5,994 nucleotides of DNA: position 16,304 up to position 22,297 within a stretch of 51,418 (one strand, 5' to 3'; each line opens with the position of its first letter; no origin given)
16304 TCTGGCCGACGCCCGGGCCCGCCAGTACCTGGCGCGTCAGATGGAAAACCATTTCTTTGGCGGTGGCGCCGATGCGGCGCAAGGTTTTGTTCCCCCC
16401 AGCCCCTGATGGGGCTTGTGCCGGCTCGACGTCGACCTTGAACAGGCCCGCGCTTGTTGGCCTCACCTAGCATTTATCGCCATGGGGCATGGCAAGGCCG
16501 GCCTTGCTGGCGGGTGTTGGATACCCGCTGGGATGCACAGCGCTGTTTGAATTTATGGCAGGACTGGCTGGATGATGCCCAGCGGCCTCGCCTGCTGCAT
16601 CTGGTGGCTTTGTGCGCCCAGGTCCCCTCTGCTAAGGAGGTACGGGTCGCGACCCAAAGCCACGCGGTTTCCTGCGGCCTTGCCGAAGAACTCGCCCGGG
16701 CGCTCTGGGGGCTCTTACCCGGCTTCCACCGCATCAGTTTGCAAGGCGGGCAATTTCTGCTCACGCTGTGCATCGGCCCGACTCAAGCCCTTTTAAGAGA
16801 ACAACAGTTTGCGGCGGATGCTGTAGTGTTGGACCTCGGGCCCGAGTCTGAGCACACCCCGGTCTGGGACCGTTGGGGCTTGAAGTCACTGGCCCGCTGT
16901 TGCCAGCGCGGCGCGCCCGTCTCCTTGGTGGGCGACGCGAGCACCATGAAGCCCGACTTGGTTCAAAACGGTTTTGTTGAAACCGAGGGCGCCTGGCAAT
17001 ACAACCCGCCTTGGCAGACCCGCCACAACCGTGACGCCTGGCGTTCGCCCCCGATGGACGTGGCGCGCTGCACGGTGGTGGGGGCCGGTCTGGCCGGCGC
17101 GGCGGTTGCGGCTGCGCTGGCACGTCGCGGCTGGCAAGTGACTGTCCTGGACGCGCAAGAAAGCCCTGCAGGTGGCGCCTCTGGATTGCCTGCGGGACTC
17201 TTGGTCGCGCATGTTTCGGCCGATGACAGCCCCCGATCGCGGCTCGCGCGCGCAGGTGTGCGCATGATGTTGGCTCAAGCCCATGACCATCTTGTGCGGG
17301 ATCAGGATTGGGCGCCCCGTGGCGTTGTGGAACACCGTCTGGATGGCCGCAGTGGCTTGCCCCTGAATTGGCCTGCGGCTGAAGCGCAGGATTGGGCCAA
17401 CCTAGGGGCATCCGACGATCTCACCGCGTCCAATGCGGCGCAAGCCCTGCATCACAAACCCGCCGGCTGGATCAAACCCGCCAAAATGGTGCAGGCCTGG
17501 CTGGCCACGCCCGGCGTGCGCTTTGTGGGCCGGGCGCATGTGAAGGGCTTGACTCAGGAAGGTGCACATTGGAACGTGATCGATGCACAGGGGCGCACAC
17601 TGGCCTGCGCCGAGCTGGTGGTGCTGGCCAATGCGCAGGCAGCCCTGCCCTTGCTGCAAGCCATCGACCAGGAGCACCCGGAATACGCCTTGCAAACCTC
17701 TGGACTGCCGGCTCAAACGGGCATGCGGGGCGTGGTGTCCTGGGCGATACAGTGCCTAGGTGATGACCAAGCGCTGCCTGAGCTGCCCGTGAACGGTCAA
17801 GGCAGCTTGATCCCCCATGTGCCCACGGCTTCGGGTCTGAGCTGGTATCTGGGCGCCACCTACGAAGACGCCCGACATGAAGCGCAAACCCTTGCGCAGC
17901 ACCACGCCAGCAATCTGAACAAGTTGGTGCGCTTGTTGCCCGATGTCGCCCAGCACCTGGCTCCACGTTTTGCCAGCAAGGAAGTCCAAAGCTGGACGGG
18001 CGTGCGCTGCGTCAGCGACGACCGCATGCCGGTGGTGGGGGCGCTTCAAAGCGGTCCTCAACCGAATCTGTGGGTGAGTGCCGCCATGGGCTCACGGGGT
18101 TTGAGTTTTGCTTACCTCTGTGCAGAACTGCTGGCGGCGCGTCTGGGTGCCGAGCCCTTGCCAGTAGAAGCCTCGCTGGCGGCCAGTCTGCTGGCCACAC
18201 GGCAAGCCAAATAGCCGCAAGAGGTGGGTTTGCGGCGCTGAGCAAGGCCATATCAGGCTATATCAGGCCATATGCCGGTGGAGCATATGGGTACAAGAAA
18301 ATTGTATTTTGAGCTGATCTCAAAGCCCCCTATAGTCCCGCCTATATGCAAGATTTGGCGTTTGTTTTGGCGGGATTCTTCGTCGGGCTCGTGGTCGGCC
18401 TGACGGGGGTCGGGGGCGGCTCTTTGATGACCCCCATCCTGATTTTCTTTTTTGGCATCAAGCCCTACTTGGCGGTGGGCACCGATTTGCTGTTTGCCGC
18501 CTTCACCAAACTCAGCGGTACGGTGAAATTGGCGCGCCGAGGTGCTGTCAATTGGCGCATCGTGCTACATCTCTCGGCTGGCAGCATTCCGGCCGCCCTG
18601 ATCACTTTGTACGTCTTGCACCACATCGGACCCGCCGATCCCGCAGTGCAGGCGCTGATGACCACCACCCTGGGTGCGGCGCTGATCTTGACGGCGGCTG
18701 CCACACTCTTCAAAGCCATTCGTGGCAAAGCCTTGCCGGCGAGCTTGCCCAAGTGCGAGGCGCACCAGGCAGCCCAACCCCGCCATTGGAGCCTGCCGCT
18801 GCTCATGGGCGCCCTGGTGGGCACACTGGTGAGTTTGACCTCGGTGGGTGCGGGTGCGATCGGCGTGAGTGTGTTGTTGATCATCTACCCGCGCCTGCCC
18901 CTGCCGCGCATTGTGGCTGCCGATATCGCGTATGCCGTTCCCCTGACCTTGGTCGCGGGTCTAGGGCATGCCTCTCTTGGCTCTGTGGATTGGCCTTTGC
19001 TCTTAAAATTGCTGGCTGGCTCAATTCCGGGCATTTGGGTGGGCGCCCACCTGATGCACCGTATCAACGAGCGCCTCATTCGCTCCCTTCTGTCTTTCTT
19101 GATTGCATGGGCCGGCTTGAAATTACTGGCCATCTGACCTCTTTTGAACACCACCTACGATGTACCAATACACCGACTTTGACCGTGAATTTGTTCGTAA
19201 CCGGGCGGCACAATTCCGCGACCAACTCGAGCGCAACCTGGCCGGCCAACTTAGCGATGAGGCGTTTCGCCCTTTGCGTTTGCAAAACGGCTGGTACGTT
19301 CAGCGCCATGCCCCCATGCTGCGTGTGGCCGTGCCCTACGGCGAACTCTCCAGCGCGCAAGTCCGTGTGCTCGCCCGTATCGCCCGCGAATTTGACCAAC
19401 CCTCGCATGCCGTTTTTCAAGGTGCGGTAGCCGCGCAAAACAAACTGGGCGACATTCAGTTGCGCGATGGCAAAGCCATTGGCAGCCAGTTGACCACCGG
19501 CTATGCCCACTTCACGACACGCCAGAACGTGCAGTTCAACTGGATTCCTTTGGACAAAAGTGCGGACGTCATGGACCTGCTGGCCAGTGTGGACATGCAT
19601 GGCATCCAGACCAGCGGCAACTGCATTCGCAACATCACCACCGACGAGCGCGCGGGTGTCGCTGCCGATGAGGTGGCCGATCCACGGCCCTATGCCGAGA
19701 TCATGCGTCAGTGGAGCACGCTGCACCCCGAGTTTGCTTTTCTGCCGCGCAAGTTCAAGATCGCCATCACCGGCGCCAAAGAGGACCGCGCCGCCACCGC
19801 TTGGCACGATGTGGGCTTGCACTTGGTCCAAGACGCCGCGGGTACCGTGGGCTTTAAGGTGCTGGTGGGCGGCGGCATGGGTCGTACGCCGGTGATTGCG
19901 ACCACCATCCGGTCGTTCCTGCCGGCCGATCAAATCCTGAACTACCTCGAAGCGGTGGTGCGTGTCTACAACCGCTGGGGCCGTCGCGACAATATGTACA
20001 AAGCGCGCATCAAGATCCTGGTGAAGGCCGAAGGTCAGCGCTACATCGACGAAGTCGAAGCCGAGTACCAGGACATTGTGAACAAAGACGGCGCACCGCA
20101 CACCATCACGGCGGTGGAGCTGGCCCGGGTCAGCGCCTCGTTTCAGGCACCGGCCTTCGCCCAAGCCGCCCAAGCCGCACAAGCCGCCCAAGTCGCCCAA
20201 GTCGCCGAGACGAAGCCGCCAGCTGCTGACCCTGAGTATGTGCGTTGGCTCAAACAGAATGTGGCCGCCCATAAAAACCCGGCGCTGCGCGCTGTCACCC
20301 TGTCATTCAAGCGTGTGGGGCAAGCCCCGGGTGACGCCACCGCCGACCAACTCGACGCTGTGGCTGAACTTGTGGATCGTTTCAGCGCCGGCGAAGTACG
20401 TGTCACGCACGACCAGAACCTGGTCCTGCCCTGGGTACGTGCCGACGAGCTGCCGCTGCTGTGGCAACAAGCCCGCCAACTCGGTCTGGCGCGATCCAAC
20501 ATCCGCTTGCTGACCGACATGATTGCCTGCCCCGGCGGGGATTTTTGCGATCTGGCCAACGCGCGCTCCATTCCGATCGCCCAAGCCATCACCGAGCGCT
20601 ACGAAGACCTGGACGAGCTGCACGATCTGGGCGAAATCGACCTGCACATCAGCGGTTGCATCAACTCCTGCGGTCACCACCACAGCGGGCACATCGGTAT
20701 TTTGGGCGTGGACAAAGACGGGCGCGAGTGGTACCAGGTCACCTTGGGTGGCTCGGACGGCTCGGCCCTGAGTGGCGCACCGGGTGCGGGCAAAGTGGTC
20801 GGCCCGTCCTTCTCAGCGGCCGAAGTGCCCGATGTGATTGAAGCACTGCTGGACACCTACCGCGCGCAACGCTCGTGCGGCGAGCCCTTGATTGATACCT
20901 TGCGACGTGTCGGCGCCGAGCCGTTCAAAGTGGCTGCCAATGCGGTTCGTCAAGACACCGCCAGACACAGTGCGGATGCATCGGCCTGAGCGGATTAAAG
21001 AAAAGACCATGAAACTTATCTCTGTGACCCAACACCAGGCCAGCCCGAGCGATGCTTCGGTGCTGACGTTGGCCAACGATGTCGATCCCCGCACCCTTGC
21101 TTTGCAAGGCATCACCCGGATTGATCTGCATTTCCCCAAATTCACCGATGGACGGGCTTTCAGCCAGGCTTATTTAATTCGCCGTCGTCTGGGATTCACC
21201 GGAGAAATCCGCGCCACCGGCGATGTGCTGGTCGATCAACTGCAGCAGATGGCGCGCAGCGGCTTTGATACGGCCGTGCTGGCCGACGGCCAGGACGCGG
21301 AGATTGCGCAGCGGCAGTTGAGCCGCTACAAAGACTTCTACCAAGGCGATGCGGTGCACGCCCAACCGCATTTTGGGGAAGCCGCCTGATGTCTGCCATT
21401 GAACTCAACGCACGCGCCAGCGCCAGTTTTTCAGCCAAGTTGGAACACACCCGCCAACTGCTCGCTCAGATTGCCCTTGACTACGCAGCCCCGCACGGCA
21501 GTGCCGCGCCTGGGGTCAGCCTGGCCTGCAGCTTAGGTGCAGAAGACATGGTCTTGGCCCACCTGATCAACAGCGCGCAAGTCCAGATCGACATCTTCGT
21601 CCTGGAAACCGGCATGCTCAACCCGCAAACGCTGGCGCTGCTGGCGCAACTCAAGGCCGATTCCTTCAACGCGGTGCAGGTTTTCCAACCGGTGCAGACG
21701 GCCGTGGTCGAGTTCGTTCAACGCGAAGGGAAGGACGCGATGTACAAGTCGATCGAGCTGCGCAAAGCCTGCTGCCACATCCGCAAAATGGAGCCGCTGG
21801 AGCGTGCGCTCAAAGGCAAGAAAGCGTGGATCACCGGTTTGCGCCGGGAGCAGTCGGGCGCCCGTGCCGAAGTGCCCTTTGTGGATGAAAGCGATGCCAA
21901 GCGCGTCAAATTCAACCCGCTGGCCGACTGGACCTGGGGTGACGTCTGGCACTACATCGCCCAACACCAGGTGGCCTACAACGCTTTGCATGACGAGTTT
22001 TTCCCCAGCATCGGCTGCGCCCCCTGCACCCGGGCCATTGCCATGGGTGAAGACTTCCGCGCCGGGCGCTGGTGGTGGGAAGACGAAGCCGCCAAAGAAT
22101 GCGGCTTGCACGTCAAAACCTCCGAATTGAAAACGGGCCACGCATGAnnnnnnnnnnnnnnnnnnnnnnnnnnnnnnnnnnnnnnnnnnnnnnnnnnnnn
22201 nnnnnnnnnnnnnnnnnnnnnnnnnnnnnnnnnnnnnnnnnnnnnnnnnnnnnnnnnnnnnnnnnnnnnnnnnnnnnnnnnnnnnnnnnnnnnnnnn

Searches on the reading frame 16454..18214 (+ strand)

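Call 43: search_protein_families(library=pfam, proteins=[window:16454-18214:+], max_evalue=0.00001)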
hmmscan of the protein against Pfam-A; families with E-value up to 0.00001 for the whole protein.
window:16454-18214:+ (586 aa): 3 families
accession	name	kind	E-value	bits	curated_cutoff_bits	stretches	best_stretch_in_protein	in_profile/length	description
PF01266.30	DAO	-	4.1e-37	128.9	27.9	1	207-563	3-353/353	FAD dependent oxidoreductase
PF13450.12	NAD_binding_8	-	8.5e-07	29.6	21.9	1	208-243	1-36/68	NAD(P)-binding Rossmann-like domain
PF07992.20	Pyr_redox_2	-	3.1e-06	27.3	26.1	0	191-238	131-177/291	Pyridine nucleotide-disulphide oxidoreductase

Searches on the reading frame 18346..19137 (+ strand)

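Call 43: search_protein_families(library=pfam, proteins=[window:18346-19137:+], max_evalue=0.00001)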
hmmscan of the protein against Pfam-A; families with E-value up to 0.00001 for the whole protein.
window:18346-19137:+ (263 aa): 1 family
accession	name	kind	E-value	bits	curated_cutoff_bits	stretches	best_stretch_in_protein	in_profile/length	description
PF01925.25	TauE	-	5.1e-50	170.8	32.6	1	7-260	2-237/237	Sulfite exporter TauE/SafE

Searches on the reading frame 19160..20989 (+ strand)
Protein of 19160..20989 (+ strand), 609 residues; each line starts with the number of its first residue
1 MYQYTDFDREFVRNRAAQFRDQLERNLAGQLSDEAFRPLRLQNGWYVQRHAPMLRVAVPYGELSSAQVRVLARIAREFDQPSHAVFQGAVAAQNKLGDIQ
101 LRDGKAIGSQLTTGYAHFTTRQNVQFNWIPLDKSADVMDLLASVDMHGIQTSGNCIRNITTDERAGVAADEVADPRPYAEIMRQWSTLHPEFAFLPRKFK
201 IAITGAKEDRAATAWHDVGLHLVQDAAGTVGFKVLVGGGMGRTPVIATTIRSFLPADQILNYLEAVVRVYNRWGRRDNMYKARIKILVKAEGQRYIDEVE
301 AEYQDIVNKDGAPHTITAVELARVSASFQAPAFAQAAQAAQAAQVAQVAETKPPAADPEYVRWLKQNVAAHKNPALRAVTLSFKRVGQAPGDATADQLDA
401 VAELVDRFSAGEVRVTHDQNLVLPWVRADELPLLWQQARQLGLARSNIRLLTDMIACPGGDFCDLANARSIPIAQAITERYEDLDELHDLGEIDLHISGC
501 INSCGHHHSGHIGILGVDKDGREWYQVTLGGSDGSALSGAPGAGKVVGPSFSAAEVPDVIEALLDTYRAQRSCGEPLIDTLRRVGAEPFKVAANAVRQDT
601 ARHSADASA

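Call 43: search_protein_families(library=pfam, proteins=[window:19160-20989:+], max_evalue=0.00001)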
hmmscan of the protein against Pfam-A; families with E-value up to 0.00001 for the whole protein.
window:19160-20989:+ (609 aa): 2 families
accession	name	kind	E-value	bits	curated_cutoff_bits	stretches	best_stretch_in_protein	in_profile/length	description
PF01077.27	NIR_SIR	-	2.1e-56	190.2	27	2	152-292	1-142/158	Nitrite and sulphite reductase 4Fe-4S domain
PF03460.22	NIR_SIR_ferr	-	1.5e-27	95.6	24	2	389-439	17-67/69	Nitrite/Sulfite reductase ferredoxin-like half domain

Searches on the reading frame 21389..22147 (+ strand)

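Call 43: search_protein_families(library=pfam, proteins=[window:21389-22147:+], max_evalue=0.00001)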
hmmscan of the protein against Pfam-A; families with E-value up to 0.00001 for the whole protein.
window:21389-22147:+ (252 aa): 1 family
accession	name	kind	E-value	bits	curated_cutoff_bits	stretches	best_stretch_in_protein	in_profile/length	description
PF01507.26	PAPS_reduct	-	6.4e-43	147.2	22.5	1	44-216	3-175/175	Phosphoadenosine phosphosulfate reductase domain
